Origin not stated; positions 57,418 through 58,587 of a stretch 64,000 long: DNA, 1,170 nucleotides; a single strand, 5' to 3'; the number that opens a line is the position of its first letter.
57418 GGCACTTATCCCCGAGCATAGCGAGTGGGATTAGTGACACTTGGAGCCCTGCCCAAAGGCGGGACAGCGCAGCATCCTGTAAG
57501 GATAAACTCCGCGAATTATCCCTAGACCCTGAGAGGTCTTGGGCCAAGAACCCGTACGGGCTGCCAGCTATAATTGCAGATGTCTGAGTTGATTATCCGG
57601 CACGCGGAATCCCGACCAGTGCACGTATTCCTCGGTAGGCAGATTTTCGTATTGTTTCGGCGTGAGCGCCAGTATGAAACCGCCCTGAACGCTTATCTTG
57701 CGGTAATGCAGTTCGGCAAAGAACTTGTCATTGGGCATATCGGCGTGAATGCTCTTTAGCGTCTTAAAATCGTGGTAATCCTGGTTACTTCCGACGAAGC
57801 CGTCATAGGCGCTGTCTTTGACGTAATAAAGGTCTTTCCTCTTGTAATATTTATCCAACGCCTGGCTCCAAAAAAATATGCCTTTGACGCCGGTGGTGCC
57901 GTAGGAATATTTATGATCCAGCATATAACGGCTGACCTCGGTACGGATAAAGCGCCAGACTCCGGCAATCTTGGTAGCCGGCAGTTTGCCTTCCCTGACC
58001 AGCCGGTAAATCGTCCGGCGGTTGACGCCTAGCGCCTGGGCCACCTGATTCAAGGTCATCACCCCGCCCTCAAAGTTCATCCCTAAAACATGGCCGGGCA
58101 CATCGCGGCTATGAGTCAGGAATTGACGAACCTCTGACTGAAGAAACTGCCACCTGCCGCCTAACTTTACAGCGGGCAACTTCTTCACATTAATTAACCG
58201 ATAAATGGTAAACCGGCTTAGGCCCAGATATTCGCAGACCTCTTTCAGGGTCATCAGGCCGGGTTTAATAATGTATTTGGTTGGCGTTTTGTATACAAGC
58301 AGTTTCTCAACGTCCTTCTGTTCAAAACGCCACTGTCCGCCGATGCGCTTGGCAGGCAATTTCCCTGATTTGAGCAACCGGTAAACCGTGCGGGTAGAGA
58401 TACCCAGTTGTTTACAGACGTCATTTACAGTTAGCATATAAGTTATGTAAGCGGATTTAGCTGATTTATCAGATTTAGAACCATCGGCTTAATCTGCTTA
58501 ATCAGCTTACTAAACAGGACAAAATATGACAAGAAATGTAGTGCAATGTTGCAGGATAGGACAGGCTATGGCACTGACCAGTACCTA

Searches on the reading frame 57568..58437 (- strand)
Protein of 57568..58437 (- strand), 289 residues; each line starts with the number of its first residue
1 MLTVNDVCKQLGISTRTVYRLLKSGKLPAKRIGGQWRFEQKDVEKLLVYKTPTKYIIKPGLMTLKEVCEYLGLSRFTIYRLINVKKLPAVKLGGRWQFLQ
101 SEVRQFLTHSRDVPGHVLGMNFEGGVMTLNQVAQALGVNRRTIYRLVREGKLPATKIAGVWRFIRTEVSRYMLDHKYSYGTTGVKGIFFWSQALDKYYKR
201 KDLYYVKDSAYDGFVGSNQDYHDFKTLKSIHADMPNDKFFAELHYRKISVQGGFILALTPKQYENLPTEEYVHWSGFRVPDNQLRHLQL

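Call 8: search_protein_families(library=pfam, proteins=[window:57568-58437:-], max_evalue=0.01)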
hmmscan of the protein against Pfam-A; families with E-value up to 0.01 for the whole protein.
window:57568-58437:- (289 aa): 51 families (the best 25 are shown)
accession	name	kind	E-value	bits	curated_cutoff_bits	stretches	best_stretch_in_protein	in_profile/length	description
PF12728.13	HTH_17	-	8e-50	167.3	27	3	1-47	1-47/51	Helix-turn-helix domain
PF13384.12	HTH_23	-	3.4e-14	52.6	24.6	2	2-23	18-39/50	Homeodomain-like domain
PF13551.12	HTH_29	-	4.4e-13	49.6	28.1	2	124-148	10-34/64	Winged helix-turn helix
PF05930.18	Phage_AlpA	-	5.2e-13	49.1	21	1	62-105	4-49/51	Prophage CP4-57 regulatory protein (AlpA)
PF00376.29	MerR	-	1.2e-12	47.8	28.2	2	3-37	1-37/38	MerR family regulatory protein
PF13309.12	HTH_22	-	1.8e-12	47.5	29.6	1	4-23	44-63/63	HTH domain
PF02796.21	HTH_7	-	3e-11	43.7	23.8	0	3-23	23-43/45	Helix-turn-helix domain of resolvase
PF13411.12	MerR_1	-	7.8e-11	42.4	21.6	1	3-50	2-50/69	MerR HTH family regulatory protein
PF13518.12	HTH_28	-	1.6e-10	41.3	25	0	126-148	13-34/52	Helix-turn-helix domain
PF13338.12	AbiEi_4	-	1.8e-10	41.2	25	1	124-152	11-38/49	Transcriptional regulator, AbiEi antitoxin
PF21531.3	Rv2175c_wHTH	-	3.1e-09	37.1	27.1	0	126-159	15-48/57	DNA-binding protein Rv2175c, wHTH domain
PF09339.16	HTH_IclR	-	6.3e-09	35.9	22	0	59-83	16-40/52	IclR helix-turn-helix domain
PF20432.4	Xre-like-HTH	-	7.5e-09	36.2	25.8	0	127-154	24-52/63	Antitoxin Xre-like helix-turn-helix domain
PF13591.12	MerR_2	-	1.4e-08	34.8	29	0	2-46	1-45/84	MerR HTH family regulatory protein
PF08279.18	HTH_11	-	1.5e-08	34.8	25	0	127-145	16-34/55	HTH domain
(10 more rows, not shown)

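Call 44: find_homologous_proteins(query=window:57568-58437:-, max_evalue=0.00001)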
Query window:57568-58437:- (289 aa): 31 proteins with E <= 0.00001 among 618 candidates.
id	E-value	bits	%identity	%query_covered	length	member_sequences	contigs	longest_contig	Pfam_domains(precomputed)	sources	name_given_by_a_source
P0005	3.2e-195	665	100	100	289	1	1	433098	PF00376.30,PF01978.26,PF20432.5,PF13518.13,PF02796.22,PF01381.29,PF13338.13,PF00165.30,PF12728.14,PF00440.30,PF21531.4,PF13551.13,PF01527.27,PF13542.13,PF08220.19,PF08279.19,PF13411.13,PF13591.13,PF13730.13,PF13384.13,PF13022.13,PF10743.16,PF09339.17,PF13443.13,PF13309.13,PF02001.22,PF02954.26,PF059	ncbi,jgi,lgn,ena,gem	ncbi:MAG: helix-turn-helix domain-containing protein [Candidatus Brocadiia bacterium]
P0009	9.4e-156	536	79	100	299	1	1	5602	PF00376.30,PF08279.19,PF13411.13,PF13591.13,PF13730.13,PF13384.13,PF20432.5,PF13518.13,PF02796.22,PF01381.29,PF13338.13,PF09339.17,PF12728.14,PF13309.13,PF00440.30,PF21531.4,PF13551.13,PF02001.22,PF02954.26,PF05930.19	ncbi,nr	ncbi:MAG: helix-turn-helix domain-containing protein [Planctomycetes bacterium]|nr:helix-turn-helix 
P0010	2.9e-150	518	74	100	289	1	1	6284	PF00376.30,PF01978.26,PF20432.5,PF13518.13,PF02796.22,PF01381.29,PF13338.13,PF12728.14,PF00440.30,PF21531.4,PF13551.13,PF01527.27,PF13542.13,PF08279.19,PF13411.13,PF13591.13,PF13730.13,PF13384.13,PF13022.13,PF09339.17,PF13443.13,PF13309.13,PF02954.26,PF05930.19,PF04545.23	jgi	jgi:excisionase family DNA binding protein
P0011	7.9e-150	516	75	100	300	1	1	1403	PF00376.30,PF01978.26,PF20432.5,PF13518.13,PF02796.22,PF01381.29,PF13338.13,PF12728.14,PF00440.30,PF21531.4,PF13551.13,PF08279.19,PF13411.13,PF13591.13,PF13730.13,PF13384.13,PF09339.17,PF13443.13,PF13309.13,PF02001.22,PF02954.26,PF08280.18,PF05930.19,PF04545.23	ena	-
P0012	1.5e-147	509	78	100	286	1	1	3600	PF00376.30,PF08279.19,PF13411.13,PF13591.13,PF13730.13,PF13384.13,PF20432.5,PF13518.13,PF02796.22,PF01381.29,PF13338.13,PF10743.16,PF09339.17,PF13443.13,PF12728.14,PF13309.13,PF21531.4,PF13551.13,PF02954.26,PF08280.18,PF05930.19,PF04545.23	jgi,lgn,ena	-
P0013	2.2e-143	495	74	100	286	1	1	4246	PF07037.18,PF00376.30,PF01978.26,PF20432.5,PF13518.13,PF02796.22,PF01381.29,PF13338.13,PF12728.14,PF00440.30,PF21531.4,PF13551.13,PF08279.19,PF13411.13,PF13591.13,PF13730.13,PF13384.13,PF10743.16,PF09339.17,PF13443.13,PF13309.13,PF02954.26,PF08280.18,PF05930.19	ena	-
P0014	3.7e-142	491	72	100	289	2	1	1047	PF00376.30,PF01978.26,PF20432.5,PF13518.13,PF02796.22,PF01381.29,PF13338.13,PF12728.14,PF00440.30,PF21531.4,PF13551.13,PF01527.27,PF08279.19,PF13411.13,PF13591.13,PF13730.13,PF13384.13,PF09339.17,PF13443.13,PF13309.13,PF02954.26,PF08280.18,PF05930.19,PF04545.23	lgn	-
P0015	4.9e-142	491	71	100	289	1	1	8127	PF07037.18,PF00376.30,PF01978.26,PF20432.5,PF13518.13,PF02796.22,PF13338.13,PF12728.14,PF00440.30,PF21531.4,PF13551.13,PF13542.13,PF08220.19,PF08279.19,PF13411.13,PF13591.13,PF13730.13,PF13384.13,PF10743.16,PF09339.17,PF13443.13,PF13309.13,PF02001.22,PF02954.26,PF05930.19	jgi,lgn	jgi:excisionase family DNA binding protein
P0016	4.2e-140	484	73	97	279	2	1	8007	PF12728.14,PF00376.30,PF13309.13,PF13551.13,PF05930.19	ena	-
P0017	3.6e-139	481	70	100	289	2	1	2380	PF00376.30,PF08279.19,PF13411.13,PF13591.13,PF13730.13,PF13384.13,PF20432.5,PF13518.13,PF02796.22,PF01381.29,PF13338.13,PF09339.17,PF13443.13,PF12728.14,PF13309.13,PF00440.30,PF21531.4,PF13551.13,PF01527.27,PF05930.19,PF13542.13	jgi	jgi:excisionase family DNA binding protein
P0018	3.8e-136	471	68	100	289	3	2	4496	PF00376.30,PF08279.19,PF13411.13,PF13591.13,PF13384.13,PF20432.5,PF13518.13,PF02796.22,PF09339.17,PF12728.14,PF13309.13,PF21531.4,PF13551.13,PF02954.26,PF05930.19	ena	-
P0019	2.2e-132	459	68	97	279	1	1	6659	PF12728.14,PF00376.30,PF13411.13,PF13309.13,PF13384.13,PF21531.4,PF13551.13,PF13518.13,PF05930.19,PF13338.13,PF10743.16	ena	-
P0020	8.1e-132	457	67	100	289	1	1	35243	PF00376.30,PF08279.19,PF13411.13,PF13591.13,PF13384.13,PF13518.13,PF02796.22,PF13338.13,PF12728.14,PF13309.13,PF21531.4,PF13551.13,PF02954.26,PF05930.19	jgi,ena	-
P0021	6.2e-130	451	85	79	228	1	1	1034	PF12728.14,PF00376.30,PF13309.13,PF13384.13,PF13551.13,PF13518.13,PF05930.19,PF13338.13,PF09339.17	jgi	jgi:excisionase family DNA binding protein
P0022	2.2e-129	449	63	100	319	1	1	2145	PF00376.30,PF08279.19,PF13411.13,PF13591.13,PF13384.13,PF20432.5,PF13518.13,PF02796.22,PF01381.29,PF13338.13,PF10743.16,PF09339.17,PF13443.13,PF12728.14,PF13309.13,PF21531.4,PF13551.13,PF02954.26,PF05930.19,PF04545.23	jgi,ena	-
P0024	2.9e-128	446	65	100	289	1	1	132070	PF00376.30,PF08279.19,PF13411.13,PF13591.13,PF13384.13,PF20432.5,PF13518.13,PF02796.22,PF13338.13,PF10743.16,PF12728.14,PF13309.13,PF21531.4,PF13551.13,PF02954.26,PF05930.19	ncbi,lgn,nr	ncbi:MAG: helix-turn-helix domain-containing protein [Planctomycetes bacterium]|nr:helix-turn-helix 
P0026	1.4e-126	440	65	100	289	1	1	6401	PF00376.30,PF08279.19,PF13411.13,PF13591.13,PF13730.13,PF13384.13,PF13518.13,PF02796.22,PF13338.13,PF09339.17,PF12728.14,PF13309.13,PF21531.4,PF13551.13,PF05930.19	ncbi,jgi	jgi:excisionase family DNA binding protein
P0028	9.5e-121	421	63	100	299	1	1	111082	PF00376.30,PF08279.19,PF13411.13,PF13591.13,PF13384.13,PF20432.5,PF13518.13,PF13338.13,PF10743.16,PF09339.17,PF12728.14,PF13309.13,PF21531.4,PF13551.13,PF02954.26,PF05930.19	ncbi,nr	ncbi:MAG: helix-turn-helix domain-containing protein [Planctomycetes bacterium]|nr:helix-turn-helix 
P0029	6.0e-115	402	57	100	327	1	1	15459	PF00376.30,PF08279.19,PF13411.13,PF13730.13,PF13384.13,PF13518.13,PF02796.22,PF13338.13,PF08281.19,PF12728.14,PF13309.13,PF00440.30,PF21531.4,PF13551.13,PF05930.19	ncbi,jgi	jgi:excisionase family DNA binding protein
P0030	5.8e-113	395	60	100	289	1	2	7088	PF00376.30,PF13411.13,PF13591.13,PF13730.13,PF13384.13,PF13518.13,PF02796.22,PF09339.17,PF13443.13,PF12728.14,PF13309.13,PF21531.4,PF13551.13,PF02001.22,PF02954.26,PF05930.19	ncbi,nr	ncbi:MAG: helix-turn-helix domain-containing protein [Planctomycetota bacterium]|nr:helix-turn-helix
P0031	2.1e-103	364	56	100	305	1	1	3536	PF12728.14,PF00376.30,PF13411.13,PF13309.13,PF13384.13,PF21531.4,PF13551.13,PF13518.13,PF05930.19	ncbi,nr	ncbi:MAG: helix-turn-helix domain-containing protein [Planctomycetes bacterium]|nr:helix-turn-helix 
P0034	1.1e-81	293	48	100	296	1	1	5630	PF00376.30,PF08279.19,PF13411.13,PF13591.13,PF13384.13,PF20432.5,PF13518.13,PF02796.22,PF13338.13,PF12728.14,PF13309.13,PF21531.4,PF27303.1,PF13551.13,PF02954.26,PF05930.19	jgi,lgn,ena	-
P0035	2.0e-67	246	52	68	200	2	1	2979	PF12728.14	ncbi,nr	ncbi:MAG: helix-turn-helix domain-containing protein, partial [Planctomycetota bacterium]|nr:helix-t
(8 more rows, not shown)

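Call 45: find_encoding_contigs(protein=P0024, flank=4000, max_places=3)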
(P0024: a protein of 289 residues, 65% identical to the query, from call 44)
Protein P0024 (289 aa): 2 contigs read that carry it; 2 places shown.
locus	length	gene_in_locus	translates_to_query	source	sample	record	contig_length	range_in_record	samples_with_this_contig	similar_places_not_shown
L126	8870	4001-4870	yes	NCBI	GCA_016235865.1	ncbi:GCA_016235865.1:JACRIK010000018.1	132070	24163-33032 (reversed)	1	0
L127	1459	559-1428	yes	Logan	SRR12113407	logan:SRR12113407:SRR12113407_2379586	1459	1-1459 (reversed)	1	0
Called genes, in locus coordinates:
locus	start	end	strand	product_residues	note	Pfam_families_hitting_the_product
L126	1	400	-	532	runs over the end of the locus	PF01875:Memo, PF01871:AMMECR1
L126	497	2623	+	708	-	PF07715:Plug, PF00593:TonB_dep_Rec_b-barrel, PF14905:OMP_b-brl_3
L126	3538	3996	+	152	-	PF06056:Terminase_5, PF13384:HTH_23, PF13518:HTH_28, PF13551:HTH_29, PF08281:Sigma70_r4_2 (weak), PF13565:HTH_32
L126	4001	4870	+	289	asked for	PF00376:MerR (faint), PF02796:HTH_7 (faint), PF02954:HTH_8 (faint), PF05930:Phage_AlpA (faint), PF08279:HTH_11 (faint), PF10743:Phage_Cox (faint), PF12728:HTH_17, PF12728:HTH_17, +9 more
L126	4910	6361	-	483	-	PF02934:GatB_N, PF02637:GatB_Yqey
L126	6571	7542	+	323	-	PF00574:CLP_protease (weak), PF25145:NfeD1b_N (weak), PF01343:Peptidase_S49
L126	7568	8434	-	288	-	PF02091:tRNA-synt_2e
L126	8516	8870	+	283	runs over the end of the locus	PF02737:3HCDH_N, PF03446:NAD_binding_2 (weak), PF00725:3HCDH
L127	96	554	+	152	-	PF06056:Terminase_5, PF13384:HTH_23, PF13518:HTH_28, PF13551:HTH_29, PF08281:Sigma70_r4_2 (weak), PF13565:HTH_32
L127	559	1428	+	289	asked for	PF00376:MerR (faint), PF02796:HTH_7 (faint), PF02954:HTH_8 (faint), PF05930:Phage_AlpA (faint), PF08279:HTH_11 (faint), PF10743:Phage_Cox (faint), PF12728:HTH_17, PF12728:HTH_17, +9 more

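Call 46: find_encoding_contigs(protein=P0028, flank=4000, max_places=3)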
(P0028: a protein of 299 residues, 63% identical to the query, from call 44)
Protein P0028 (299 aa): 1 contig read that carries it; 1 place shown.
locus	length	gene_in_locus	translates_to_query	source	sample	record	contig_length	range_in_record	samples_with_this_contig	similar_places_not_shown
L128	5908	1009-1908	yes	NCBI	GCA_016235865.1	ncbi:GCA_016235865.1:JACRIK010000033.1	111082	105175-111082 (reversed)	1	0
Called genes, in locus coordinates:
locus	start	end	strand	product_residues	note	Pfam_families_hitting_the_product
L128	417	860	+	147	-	PF13384:HTH_23, PF06056:Terminase_5 (weak), PF13551:HTH_29, PF13565:HTH_32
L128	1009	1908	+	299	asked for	PF00376:MerR (faint), PF02954:HTH_8 (faint), PF05930:Phage_AlpA (faint), PF08279:HTH_11 (faint), PF09339:HTH_IclR (faint), PF10743:Phage_Cox (faint), PF12728:HTH_17, PF12728:HTH_17, +9 more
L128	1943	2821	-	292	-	PF12730:ABC2_membrane_4, PF10920:DUF2705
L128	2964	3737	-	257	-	PF00005:ABC_tran, PF13304:AAA_21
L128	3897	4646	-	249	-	PF00702:Hydrolase, PF13419:HAD_2, PF13242:Hydrolase_like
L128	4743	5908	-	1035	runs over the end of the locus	PF07719:TPR_2 (faint), PF00263:Secretin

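Call 47: find_encoding_contigs(protein=P0020, flank=4000, max_places=3)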
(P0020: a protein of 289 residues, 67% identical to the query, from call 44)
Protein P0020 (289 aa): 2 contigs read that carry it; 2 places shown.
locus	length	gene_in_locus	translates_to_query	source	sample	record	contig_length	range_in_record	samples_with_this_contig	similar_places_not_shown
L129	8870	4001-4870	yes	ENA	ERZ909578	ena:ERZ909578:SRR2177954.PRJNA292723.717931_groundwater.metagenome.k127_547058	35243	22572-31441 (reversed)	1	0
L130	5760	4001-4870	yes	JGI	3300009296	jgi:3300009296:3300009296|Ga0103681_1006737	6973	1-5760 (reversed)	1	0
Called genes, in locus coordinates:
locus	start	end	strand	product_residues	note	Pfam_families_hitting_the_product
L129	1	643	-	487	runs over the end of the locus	PF01875:Memo, PF01871:AMMECR1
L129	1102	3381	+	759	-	PF00069:Pkinase, PF07714:PK_Tyr_Ser-Thr, PF03109:ABC1, PF00515:TPR_1, PF07719:TPR_2 (weak), PF13181:TPR_8 (weak), PF00515:TPR_1, PF13414:TPR_11, +24 more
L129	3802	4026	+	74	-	-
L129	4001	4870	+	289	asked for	PF00376:MerR (faint), PF02796:HTH_7 (faint), PF02954:HTH_8 (faint), PF05930:Phage_AlpA (faint), PF08279:HTH_11 (faint), PF12728:HTH_17, PF13309:HTH_22 (faint), PF12728:HTH_17, +7 more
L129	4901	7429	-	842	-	PF00069:Pkinase, PF07714:PK_Tyr_Ser-Thr, PF01636:APH (faint), PF03109:ABC1 (weak), PF13828:DUF4190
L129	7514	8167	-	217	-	-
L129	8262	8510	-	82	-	PF02637:GatB_Yqey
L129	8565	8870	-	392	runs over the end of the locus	PF02934:GatB_N, PF02637:GatB_Yqey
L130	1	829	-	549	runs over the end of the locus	PF01875:Memo, PF01871:AMMECR1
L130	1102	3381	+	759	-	PF00069:Pkinase, PF07714:PK_Tyr_Ser-Thr, PF03109:ABC1, PF00515:TPR_1, PF07719:TPR_2 (weak), PF13181:TPR_8 (weak), PF00515:TPR_1, PF13414:TPR_11, +24 more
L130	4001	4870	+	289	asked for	PF00376:MerR (faint), PF02796:HTH_7 (faint), PF02954:HTH_8 (faint), PF05930:Phage_AlpA (faint), PF08279:HTH_11 (faint), PF12728:HTH_17, PF13309:HTH_22 (faint), PF12728:HTH_17, +7 more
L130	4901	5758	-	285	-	?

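Call 50: find_encoding_contigs(protein=P0029, flank=4000, max_places=2)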
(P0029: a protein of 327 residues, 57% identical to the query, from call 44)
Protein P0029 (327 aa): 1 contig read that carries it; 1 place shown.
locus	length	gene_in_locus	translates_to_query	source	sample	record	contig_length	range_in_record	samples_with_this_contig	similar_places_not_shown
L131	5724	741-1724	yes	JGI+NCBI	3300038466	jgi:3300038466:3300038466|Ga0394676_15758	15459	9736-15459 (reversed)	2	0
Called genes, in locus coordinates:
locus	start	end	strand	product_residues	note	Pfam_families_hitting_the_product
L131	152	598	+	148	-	PF13384:HTH_23, PF06056:Terminase_5 (weak), PF13518:HTH_28 (weak), PF13551:HTH_29, PF13565:HTH_32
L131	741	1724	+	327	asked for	PF00376:MerR (faint), PF00440:TetR_N (faint), PF02796:HTH_7 (faint), PF05930:Phage_AlpA (faint), PF08279:HTH_11 (faint), PF08281:Sigma70_r4_2 (faint), PF12728:HTH_17, PF12728:HTH_17, +8 more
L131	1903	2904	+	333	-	PF04015:DUF362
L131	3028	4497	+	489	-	PF12801:Fer4_5, PF12798:Fer4_3 (faint), PF12801:Fer4_5, PF00037:Fer4 (weak), PF12837:Fer4_6 (weak), PF12838:Fer4_7 (weak), PF13187:Fer4_9 (weak), PF12838:Fer4_7 (weak), +8 more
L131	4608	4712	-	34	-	-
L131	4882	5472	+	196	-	-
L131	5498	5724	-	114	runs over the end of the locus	-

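Call 51: find_encoding_contigs(protein=P0034, flank=4000, max_places=2)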
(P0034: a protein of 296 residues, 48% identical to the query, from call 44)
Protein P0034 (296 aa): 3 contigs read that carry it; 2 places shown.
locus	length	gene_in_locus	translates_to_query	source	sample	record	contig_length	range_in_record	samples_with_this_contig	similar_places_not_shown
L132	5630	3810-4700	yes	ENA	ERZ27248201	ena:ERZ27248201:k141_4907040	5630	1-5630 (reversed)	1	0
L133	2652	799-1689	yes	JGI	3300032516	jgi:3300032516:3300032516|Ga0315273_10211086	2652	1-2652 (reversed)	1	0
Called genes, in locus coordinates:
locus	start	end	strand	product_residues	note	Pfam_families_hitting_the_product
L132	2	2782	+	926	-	?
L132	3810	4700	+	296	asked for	PF00376:MerR (faint), PF02796:HTH_7 (faint), PF02954:HTH_8 (faint), PF05930:Phage_AlpA (faint), PF08279:HTH_11 (faint), PF12728:HTH_17, PF13309:HTH_22 (faint), PF12728:HTH_17, +9 more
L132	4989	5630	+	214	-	?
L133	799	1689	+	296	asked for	PF00376:MerR (faint), PF02796:HTH_7 (faint), PF02954:HTH_8 (faint), PF05930:Phage_AlpA (faint), PF08279:HTH_11 (faint), PF12728:HTH_17, PF13309:HTH_22 (faint), PF12728:HTH_17, +9 more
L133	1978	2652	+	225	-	?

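Call 52: find_encoding_contigs(protein=P0015, flank=5000, max_places=2)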
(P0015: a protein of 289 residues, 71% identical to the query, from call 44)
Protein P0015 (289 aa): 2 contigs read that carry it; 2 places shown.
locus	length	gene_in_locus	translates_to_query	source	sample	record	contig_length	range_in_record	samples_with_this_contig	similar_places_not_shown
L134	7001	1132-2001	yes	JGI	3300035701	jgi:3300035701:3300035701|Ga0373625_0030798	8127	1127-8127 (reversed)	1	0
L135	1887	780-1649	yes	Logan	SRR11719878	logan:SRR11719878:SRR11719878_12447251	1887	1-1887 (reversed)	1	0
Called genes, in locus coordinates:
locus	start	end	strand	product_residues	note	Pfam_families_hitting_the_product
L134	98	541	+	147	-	-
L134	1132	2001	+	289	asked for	PF00376:MerR (faint), PF00440:TetR_N (faint), PF01978:TrmB (faint), PF02001:DUF134 (faint), PF02796:HTH_7 (faint), PF02954:HTH_8 (faint), PF12728:HTH_17, PF12728:HTH_17, +18 more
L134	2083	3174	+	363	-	PF02481:DNA_processg_A, PF17782:WHD_DprA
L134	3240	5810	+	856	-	PF07090:GATase1_like (faint), PF00092:VWA, PF13768:VWA_3 (weak), PF13519:VWA_2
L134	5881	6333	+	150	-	PF08334:T2SSG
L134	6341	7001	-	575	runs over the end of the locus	PF03485:Arg_tRNA_synt_N, PF00750:tRNA-synt_1d, PF05746:DALR_1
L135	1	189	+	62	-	?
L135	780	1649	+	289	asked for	PF00376:MerR (faint), PF00440:TetR_N (faint), PF01978:TrmB (faint), PF02001:DUF134 (faint), PF02796:HTH_7 (faint), PF02954:HTH_8 (faint), PF12728:HTH_17, PF12728:HTH_17, +18 more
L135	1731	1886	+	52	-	?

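Call 57: search_solved_structures(query=window:57568-58437:-, max_evalue=1, show_alignments=2)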
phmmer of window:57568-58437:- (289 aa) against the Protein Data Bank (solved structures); distinct sequences matched with E-value up to 1: 4.
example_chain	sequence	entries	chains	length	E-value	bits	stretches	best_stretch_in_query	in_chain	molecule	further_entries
5i41_B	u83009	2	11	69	0.02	17.7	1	3-48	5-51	Chromosome-anchoring protein RacA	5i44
4j2n_A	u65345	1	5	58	0.039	16.8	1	4-46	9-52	Gp37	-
6ama_A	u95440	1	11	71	0.46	13.3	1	2-48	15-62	Putative DNA-binding protein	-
6amk_A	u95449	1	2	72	0.89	12.3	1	2-47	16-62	Putative DNA-binding protein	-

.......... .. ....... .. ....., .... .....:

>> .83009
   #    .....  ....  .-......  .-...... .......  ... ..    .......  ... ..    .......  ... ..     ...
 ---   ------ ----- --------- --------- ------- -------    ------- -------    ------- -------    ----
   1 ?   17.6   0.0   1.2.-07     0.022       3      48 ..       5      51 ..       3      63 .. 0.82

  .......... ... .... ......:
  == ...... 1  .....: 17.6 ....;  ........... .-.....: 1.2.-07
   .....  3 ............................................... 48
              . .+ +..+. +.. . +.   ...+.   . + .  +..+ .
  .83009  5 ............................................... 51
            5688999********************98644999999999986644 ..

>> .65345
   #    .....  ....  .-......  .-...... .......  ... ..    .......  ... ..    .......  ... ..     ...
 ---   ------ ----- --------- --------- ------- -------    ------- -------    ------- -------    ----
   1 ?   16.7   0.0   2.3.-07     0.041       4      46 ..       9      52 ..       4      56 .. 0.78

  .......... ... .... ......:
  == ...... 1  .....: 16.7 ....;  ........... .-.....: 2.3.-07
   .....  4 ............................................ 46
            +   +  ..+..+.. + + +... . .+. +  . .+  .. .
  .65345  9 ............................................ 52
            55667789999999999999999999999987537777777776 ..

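Call 91: find_encoding_contigs(protein=P0030, flank=4000, max_places=3)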
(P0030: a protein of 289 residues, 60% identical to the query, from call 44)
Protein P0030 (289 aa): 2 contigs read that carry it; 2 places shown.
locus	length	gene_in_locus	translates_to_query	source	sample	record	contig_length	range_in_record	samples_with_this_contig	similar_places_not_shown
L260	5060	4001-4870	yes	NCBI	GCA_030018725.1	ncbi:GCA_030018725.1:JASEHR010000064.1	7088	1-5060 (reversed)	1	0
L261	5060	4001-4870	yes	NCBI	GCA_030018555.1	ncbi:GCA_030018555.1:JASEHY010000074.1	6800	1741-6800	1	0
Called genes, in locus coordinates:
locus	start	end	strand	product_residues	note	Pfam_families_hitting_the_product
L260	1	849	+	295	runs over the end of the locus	-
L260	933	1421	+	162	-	PF22316:ABhydrolase-like_N (weak)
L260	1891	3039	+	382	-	PF02684:LpxB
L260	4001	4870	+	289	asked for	PF00376:MerR (faint), PF02001:DUF134 (faint), PF02796:HTH_7 (faint), PF02954:HTH_8 (faint), PF05930:Phage_AlpA (faint), PF09339:HTH_IclR (faint), PF12728:HTH_17, PF12728:HTH_17, +9 more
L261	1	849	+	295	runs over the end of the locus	-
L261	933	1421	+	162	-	PF22316:ABhydrolase-like_N (weak)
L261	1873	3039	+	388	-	PF02684:LpxB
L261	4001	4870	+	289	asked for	PF00376:MerR (faint), PF02001:DUF134 (faint), PF02796:HTH_7 (faint), PF02954:HTH_8 (faint), PF05930:Phage_AlpA (faint), PF09339:HTH_IclR (faint), PF12728:HTH_17, PF12728:HTH_17, +9 more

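Call 92: find_encoding_contigs(protein=P0009, flank=4000, max_places=2)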
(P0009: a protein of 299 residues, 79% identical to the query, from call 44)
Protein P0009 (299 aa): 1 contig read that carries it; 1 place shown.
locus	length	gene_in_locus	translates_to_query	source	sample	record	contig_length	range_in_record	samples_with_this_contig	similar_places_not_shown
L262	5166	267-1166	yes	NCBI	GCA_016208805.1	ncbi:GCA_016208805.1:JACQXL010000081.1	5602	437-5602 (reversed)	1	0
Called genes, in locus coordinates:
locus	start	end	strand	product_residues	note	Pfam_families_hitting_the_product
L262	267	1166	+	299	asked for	PF00376:MerR (faint), PF00440:TetR_N (faint), PF01381:HTH_3 (faint), PF02001:DUF134 (faint), PF02796:HTH_7 (faint), PF02954:HTH_8 (faint), PF12728:HTH_17, PF12728:HTH_17, +13 more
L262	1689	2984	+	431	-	PF04413:Glycos_transf_N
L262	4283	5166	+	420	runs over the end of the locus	PF05221:AdoHcyase, PF00670:AdoHcyase_NAD, PF02826:2-Hacid_dh_C (weak), PF07991:KARI_N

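Call 93: find_encoding_contigs(protein=P0010, flank=4000, max_places=2)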
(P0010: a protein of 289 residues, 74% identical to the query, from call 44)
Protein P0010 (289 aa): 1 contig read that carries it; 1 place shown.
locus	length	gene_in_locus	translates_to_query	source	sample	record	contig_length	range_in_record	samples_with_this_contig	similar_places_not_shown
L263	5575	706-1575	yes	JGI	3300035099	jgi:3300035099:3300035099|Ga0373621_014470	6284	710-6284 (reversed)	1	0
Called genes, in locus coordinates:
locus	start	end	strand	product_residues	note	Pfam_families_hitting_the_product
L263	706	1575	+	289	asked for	PF00376:MerR (faint), PF00440:TetR_N (faint), PF01381:HTH_3 (faint), PF01527:HTH_Tnp_1 (faint), PF01978:TrmB (faint), PF02796:HTH_7 (faint), PF12728:HTH_17, PF12728:HTH_17, +18 more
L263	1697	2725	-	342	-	PF02749:QRPTase_N, PF01729:QRPTase_C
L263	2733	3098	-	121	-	PF05635:23S_rRNA_IVP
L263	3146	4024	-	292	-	PF02629:CoA_binding, PF13607:Succ_CoA_lig, PF00549:Ligase_CoA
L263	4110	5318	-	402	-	PF01071:GARS_A (weak), PF08442:ATP-grasp_2, PF13549:ATP-grasp_5, PF24948:Citrate_synth_N, PF00549:Ligase_CoA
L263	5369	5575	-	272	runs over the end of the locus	PF13483:Lactamase_B_3, PF12706:Lactamase_B_2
